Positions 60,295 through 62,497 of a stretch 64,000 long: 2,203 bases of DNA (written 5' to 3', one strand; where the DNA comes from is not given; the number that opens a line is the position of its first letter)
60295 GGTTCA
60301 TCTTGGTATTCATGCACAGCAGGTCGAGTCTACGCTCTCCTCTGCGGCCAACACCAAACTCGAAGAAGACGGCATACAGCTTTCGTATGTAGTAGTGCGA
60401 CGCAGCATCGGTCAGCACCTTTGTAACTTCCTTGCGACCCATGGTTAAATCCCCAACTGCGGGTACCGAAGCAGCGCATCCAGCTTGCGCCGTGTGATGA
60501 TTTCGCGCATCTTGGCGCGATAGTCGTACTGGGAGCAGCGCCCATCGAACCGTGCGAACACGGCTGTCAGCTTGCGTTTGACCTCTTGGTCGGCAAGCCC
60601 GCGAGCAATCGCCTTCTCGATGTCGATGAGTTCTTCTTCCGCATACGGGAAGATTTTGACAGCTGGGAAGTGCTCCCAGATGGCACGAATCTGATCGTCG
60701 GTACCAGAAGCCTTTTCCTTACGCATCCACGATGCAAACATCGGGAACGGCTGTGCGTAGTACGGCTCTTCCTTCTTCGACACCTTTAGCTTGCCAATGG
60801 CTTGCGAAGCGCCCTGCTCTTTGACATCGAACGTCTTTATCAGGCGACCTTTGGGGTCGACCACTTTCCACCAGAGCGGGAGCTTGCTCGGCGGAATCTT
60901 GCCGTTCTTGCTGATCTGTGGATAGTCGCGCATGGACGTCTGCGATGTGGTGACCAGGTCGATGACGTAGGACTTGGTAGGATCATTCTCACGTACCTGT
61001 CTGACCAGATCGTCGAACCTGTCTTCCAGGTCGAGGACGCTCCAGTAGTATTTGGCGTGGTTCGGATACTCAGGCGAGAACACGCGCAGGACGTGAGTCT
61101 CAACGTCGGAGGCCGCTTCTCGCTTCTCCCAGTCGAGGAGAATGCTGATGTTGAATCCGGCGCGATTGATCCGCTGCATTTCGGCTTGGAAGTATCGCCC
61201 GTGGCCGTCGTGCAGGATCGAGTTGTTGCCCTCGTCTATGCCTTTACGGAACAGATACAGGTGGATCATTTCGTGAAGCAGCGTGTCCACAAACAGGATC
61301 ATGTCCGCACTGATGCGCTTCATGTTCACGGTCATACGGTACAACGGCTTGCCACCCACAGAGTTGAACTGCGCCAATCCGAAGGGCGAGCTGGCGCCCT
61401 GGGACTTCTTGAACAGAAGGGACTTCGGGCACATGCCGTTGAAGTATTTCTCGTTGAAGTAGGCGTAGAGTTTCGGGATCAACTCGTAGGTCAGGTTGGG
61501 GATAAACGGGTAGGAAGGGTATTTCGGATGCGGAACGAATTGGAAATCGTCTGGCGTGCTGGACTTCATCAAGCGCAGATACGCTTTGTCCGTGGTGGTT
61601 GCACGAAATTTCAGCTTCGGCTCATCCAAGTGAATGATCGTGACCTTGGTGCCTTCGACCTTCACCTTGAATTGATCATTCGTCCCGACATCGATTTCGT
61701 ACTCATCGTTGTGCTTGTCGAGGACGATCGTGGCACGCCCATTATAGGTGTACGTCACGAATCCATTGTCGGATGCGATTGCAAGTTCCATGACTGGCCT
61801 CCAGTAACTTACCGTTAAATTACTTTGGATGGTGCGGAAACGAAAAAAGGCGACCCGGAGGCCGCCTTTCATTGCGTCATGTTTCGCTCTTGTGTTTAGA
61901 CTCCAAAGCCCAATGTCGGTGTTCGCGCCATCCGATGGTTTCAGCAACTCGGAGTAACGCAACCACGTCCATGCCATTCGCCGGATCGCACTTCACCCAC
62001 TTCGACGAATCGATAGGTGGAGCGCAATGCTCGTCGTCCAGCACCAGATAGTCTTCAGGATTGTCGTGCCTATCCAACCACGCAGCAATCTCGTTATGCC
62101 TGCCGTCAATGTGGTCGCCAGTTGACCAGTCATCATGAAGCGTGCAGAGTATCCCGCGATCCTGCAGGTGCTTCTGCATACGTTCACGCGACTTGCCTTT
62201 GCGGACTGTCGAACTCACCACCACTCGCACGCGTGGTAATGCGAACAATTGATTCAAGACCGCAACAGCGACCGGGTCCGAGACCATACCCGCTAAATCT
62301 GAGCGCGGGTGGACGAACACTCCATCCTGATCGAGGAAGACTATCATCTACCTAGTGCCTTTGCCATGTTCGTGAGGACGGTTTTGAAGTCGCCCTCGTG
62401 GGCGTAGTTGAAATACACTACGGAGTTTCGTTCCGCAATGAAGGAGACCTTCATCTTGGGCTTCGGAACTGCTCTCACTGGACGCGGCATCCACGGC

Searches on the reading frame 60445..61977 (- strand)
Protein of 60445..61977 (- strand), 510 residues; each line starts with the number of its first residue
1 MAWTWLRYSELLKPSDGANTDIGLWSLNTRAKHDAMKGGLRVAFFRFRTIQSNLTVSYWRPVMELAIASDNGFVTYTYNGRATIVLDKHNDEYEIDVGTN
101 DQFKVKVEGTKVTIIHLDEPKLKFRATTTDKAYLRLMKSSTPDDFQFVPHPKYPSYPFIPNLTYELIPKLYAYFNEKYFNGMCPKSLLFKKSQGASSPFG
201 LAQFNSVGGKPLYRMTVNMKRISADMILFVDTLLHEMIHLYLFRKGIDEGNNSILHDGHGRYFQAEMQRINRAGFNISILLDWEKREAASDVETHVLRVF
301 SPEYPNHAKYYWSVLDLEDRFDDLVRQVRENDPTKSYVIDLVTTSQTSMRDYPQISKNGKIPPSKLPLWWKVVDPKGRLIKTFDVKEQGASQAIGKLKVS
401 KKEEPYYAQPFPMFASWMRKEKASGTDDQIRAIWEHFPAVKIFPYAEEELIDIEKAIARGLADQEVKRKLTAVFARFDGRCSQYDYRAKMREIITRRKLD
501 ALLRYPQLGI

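Call 11: search_protein_families(library=phrogs, proteins=[window:60445-61977:-])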
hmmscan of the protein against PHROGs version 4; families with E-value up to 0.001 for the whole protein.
window:60445-61977:- (510 aa): 1 family
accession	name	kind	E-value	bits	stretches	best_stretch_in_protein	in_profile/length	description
phrog_37767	-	unknown function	8.2e-258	856.6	1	63-510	1-464/467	-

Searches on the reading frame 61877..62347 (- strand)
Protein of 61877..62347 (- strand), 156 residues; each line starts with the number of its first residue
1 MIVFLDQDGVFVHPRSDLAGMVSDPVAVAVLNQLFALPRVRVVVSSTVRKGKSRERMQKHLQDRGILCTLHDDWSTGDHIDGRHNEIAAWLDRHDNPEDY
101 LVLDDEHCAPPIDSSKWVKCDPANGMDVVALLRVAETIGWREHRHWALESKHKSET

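Call 26: search_protein_families(library=pfam, proteins=[window:61877-62347:-], max_evalue=0.01)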
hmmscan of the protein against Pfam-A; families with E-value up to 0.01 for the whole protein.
window:61877-62347:- (156 aa): 1 family
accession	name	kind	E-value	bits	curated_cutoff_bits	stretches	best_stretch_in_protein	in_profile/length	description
PF18143.6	HAD_SAK_2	-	2.7e-18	67.1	27.5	1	2-127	1-135/139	HAD domain in Swiss Army Knife RNA repair proteins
